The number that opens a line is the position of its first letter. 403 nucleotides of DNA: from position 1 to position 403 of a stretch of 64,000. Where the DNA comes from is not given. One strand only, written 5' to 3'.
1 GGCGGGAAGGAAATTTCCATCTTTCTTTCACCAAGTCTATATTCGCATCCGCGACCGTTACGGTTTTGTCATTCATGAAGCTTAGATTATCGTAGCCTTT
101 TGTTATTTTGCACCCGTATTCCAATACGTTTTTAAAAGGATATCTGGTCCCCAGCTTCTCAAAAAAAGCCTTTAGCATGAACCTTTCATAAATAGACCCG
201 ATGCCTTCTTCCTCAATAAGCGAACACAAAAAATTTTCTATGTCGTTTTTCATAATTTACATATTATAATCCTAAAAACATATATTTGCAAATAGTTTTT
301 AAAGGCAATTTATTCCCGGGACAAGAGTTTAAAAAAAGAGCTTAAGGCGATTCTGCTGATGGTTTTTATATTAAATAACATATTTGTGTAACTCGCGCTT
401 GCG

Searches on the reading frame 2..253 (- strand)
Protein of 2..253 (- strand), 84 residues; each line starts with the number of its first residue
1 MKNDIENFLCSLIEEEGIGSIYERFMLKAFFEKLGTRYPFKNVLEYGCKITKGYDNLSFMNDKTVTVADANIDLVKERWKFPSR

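Call 7: search_protein_families(library=pfam, proteins=[window:2-253:-], max_evalue=0.01)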
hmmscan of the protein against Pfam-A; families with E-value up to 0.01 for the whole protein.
window:2-253:- (84 aa): 0 families

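Call 8: search_protein_families(library=ncbifam, proteins=[window:2-253:-], max_evalue=0.01)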
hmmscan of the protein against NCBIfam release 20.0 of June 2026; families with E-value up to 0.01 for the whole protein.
window:2-253:- (84 aa): 0 families
